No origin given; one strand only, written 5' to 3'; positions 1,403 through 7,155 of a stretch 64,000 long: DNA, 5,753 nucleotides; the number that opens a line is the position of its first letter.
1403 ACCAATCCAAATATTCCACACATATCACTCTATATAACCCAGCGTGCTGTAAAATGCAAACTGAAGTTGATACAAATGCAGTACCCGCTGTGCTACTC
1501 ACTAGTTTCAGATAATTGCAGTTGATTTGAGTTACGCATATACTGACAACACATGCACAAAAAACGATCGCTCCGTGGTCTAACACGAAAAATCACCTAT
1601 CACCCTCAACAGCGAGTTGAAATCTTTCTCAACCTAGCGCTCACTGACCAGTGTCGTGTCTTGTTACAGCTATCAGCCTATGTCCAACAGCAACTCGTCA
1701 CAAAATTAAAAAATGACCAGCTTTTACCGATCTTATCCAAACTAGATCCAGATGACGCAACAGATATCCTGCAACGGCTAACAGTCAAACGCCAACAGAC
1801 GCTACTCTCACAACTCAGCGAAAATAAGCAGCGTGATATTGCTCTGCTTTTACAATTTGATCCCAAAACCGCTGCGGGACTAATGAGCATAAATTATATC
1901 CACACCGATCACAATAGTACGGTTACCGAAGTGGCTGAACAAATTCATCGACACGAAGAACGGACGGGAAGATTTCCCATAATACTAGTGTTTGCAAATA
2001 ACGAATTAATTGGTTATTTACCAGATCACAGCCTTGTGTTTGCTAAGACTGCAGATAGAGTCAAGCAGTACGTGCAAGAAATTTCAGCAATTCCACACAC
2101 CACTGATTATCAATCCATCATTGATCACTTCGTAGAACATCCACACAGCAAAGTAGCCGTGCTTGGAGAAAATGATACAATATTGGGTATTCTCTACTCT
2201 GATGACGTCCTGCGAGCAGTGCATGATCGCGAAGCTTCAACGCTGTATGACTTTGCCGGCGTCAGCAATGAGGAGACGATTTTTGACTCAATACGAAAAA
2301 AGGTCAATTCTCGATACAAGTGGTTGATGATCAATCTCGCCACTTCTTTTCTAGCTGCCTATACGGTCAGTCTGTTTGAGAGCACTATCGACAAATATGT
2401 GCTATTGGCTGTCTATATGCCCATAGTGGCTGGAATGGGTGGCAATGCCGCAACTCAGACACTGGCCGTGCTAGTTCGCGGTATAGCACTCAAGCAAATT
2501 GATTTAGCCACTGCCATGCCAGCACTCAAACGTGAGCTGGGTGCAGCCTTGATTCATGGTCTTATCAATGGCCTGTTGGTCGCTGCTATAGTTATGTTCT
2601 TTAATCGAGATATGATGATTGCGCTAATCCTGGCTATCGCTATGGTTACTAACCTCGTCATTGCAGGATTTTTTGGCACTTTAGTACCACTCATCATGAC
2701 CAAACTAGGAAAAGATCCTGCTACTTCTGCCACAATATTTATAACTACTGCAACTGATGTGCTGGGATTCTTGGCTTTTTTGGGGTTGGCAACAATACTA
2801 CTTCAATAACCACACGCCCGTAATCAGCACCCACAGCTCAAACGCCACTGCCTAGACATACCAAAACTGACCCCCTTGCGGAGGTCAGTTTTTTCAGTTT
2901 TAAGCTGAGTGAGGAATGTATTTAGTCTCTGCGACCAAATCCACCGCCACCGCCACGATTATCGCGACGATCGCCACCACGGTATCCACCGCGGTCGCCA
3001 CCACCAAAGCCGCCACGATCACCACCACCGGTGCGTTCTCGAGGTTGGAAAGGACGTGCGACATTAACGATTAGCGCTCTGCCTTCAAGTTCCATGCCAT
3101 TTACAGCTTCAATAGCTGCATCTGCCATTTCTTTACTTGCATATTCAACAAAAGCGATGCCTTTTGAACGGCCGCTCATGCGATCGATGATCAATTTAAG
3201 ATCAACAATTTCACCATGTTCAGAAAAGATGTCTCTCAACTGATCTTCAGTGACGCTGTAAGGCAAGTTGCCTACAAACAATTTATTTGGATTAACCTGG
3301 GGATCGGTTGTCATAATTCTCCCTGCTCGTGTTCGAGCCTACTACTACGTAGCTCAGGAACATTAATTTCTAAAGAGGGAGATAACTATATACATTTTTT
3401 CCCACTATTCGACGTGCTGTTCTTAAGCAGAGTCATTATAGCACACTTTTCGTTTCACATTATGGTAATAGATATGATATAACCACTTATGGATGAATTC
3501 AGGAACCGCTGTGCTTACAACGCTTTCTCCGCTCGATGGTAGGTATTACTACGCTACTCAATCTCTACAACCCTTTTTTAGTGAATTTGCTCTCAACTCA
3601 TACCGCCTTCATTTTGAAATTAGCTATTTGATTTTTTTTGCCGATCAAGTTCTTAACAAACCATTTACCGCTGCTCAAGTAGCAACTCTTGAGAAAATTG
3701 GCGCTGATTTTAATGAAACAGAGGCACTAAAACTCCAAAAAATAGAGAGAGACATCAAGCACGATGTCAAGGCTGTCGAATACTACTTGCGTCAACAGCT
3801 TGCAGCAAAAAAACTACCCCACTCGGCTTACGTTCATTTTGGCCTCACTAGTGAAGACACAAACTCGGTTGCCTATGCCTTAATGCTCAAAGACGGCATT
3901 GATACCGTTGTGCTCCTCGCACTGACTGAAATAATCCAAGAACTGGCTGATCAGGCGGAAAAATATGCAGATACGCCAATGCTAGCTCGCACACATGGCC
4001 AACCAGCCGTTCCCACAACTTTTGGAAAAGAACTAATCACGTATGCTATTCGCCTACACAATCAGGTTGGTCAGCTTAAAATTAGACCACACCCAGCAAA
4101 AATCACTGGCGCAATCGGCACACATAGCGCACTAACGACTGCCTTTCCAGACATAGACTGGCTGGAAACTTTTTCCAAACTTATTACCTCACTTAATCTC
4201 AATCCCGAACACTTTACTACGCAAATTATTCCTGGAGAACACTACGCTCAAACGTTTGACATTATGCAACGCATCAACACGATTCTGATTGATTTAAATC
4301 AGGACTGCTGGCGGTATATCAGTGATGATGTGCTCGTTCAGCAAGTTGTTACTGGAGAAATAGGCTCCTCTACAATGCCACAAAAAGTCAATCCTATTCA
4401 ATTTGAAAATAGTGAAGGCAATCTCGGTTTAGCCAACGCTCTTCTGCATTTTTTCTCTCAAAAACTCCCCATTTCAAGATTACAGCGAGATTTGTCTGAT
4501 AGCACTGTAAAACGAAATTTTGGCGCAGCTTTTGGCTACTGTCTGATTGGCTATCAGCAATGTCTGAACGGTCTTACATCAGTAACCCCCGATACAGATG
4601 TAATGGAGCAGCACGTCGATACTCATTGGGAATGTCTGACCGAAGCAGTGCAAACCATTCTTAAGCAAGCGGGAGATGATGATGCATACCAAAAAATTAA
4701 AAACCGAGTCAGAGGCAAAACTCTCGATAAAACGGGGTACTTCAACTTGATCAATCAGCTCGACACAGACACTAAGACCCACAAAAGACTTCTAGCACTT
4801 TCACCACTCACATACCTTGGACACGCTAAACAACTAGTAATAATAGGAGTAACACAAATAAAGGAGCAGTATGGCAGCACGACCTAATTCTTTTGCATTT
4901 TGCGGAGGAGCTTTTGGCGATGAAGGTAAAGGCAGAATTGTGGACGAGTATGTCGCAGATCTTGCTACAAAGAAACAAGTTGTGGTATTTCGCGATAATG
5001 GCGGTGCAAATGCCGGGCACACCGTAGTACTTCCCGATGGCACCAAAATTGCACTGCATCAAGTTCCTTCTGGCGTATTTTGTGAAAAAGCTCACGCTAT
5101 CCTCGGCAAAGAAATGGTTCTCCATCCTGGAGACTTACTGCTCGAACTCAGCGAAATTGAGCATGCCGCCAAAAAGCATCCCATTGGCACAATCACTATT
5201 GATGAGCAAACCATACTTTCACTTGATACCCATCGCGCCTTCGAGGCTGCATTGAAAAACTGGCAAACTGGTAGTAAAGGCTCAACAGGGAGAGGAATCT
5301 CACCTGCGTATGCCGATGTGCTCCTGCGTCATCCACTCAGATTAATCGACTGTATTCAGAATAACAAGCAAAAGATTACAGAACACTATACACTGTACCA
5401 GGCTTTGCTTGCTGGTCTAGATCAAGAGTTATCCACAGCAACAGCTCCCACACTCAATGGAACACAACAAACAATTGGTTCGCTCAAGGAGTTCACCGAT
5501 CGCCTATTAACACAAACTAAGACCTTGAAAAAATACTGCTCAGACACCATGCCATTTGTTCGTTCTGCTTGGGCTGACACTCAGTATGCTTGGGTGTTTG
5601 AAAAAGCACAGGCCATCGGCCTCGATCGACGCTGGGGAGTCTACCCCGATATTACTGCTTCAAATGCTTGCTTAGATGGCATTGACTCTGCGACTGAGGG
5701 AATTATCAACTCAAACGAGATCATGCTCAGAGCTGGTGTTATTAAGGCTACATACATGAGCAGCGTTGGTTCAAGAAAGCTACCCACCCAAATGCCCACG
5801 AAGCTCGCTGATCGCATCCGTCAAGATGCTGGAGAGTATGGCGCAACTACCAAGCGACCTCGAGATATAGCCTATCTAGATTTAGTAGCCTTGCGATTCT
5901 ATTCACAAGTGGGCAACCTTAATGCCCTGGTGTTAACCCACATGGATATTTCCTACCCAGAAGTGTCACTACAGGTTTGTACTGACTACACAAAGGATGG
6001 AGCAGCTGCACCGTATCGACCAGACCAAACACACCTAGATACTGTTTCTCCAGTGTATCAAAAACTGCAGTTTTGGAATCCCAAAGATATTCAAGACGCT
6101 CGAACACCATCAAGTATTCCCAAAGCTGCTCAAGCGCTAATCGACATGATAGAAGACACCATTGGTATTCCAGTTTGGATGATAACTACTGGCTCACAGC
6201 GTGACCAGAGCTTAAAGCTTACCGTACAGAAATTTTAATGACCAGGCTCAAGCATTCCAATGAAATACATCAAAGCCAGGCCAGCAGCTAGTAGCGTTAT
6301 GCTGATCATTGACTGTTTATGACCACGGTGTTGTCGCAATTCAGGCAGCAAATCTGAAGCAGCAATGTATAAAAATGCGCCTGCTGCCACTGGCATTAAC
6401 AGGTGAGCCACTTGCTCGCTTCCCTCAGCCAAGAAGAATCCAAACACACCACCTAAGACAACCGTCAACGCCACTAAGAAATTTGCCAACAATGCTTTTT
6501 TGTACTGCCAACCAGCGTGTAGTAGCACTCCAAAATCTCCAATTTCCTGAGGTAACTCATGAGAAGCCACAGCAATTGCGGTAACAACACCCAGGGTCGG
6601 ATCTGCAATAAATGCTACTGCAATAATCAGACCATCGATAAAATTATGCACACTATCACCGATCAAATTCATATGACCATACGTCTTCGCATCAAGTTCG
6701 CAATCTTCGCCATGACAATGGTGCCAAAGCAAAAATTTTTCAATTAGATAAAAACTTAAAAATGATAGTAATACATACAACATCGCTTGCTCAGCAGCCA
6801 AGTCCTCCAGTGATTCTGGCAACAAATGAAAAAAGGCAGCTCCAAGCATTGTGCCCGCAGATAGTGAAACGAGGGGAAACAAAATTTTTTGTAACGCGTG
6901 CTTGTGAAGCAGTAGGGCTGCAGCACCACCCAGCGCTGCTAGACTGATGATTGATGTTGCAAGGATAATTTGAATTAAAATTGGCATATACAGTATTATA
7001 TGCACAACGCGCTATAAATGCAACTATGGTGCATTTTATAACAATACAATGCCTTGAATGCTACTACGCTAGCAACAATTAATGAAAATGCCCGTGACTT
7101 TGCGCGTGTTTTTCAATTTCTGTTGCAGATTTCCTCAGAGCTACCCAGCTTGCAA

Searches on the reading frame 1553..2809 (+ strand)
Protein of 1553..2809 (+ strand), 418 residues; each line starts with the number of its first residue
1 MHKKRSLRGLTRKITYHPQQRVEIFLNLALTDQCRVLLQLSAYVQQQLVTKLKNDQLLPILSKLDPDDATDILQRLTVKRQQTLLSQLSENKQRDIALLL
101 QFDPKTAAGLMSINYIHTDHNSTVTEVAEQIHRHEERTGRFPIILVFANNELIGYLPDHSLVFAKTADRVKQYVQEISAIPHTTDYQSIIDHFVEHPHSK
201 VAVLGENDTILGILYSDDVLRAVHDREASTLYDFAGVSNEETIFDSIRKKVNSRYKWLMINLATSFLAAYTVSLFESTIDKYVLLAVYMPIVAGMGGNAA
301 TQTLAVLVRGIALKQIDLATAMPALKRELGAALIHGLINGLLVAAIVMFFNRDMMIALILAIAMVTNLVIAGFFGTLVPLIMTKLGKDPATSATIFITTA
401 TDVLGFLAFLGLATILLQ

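Call 11: search_protein_families(library=pfam, proteins=[window:1553-2809:+], max_evalue=0.001)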
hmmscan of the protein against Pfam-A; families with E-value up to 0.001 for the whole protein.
window:1553-2809:+ (418 aa): 3 families
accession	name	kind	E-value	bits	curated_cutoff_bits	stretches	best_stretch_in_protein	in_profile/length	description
PF01769.21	MgtE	-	3.4e-30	105.3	27.6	1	289-412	1-125/125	Divalent cation transporter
PF03448.22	MgtE_N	-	2e-16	60.8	25.9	1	18-104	15-101/102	MgtE intracellular N domain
PF00571.33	CBS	-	5.9e-10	39.8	24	1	179-224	11-56/57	CBS domain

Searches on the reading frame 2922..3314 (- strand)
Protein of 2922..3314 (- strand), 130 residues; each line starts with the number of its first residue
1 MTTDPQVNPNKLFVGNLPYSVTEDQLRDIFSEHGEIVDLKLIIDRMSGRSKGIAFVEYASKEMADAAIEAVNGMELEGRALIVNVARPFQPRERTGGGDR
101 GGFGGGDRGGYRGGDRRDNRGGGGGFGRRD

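Call 50: search_protein_families(library=pfam, proteins=[window:2922-3314:-], max_evalue=10)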
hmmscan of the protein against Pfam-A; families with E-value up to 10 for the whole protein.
window:2922-3314:- (130 aa): 7 families
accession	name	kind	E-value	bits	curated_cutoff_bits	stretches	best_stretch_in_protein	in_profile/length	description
PF00076.28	RRM_1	-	5.8e-26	90.6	20.7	1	12-81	1-69/70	RNA recognition motif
PF16842.11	RRM_occluded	-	6.5e-05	23.2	30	1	15-81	7-68/79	Occluded RNA-recognition motif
PF16367.11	RRM_7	-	0.0017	18.7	27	1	10-37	2-29/94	RNA recognition motif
PF07172.16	GRP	-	0.045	14.8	30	1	95-128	53-88/90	Glycine rich protein family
PF25701.1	RRM_YTH1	-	0.045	14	35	1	11-83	4-71/75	YTH1-like RRM domain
PF13893.12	RRM_5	-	0.045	13.9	27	1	13-85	30-98/125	RNA recognition motif. (a.k.a. RRM, RBD, or RNP domain)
PF24099.1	RBD_DGKtheta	-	0.24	12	27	1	11-81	5-74/80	Diacylglycerol kinase theta, RNA-binding domain-like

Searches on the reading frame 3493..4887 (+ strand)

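Call 11: search_protein_families(library=pfam, proteins=[window:3493-4887:+], max_evalue=0.001)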
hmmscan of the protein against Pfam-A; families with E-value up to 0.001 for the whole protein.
window:3493-4887:+ (464 aa): 2 families
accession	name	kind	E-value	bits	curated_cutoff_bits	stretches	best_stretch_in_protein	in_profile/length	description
PF00206.25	Lyase_1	-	9.9e-46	157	27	1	56-309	47-305/312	Lyase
PF08328.16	ASL_C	-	1.4e-34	119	35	1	328-442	1-115/115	Adenylosuccinate lyase C-terminal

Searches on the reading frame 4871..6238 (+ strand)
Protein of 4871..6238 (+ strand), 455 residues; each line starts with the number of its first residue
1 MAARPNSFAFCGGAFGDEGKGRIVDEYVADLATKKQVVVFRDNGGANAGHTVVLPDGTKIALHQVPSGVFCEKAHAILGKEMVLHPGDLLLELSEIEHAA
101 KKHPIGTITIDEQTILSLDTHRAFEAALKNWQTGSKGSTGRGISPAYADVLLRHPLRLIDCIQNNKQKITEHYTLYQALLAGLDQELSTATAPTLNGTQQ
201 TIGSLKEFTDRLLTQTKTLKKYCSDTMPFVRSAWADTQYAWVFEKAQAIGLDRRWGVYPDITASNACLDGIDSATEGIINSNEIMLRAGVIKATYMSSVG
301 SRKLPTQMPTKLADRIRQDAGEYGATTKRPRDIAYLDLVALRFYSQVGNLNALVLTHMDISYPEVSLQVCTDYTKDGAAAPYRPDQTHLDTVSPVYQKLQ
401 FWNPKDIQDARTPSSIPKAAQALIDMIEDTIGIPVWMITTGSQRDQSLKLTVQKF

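Call 11: search_protein_families(library=pfam, proteins=[window:4871-6238:+], max_evalue=0.001)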
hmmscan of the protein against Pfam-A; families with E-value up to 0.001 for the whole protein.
window:4871-6238:+ (455 aa): 1 family
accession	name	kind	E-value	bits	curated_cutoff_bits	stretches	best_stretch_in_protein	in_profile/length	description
PF00709.27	Adenylsucc_synt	-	2.2e-86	290.6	27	1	11-447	3-415/416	Adenylosuccinate synthetase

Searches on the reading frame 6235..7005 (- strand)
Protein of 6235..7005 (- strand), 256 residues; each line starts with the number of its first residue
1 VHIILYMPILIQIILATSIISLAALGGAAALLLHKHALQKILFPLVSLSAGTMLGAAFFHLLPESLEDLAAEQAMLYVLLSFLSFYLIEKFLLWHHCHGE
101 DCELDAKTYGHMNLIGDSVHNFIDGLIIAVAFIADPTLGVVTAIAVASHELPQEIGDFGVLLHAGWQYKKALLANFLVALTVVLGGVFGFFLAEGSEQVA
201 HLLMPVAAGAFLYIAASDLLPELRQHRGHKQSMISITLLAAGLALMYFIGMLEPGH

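Call 11: search_protein_families(library=pfam, proteins=[window:6235-7005:-], max_evalue=0.001)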
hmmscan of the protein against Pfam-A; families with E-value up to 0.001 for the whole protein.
window:6235-7005:- (256 aa): 1 family
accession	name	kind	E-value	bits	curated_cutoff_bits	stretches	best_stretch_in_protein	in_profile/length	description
PF02535.28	Zip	-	6.3e-46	157.5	35.1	2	105-249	173-322/323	ZIP Zinc transporter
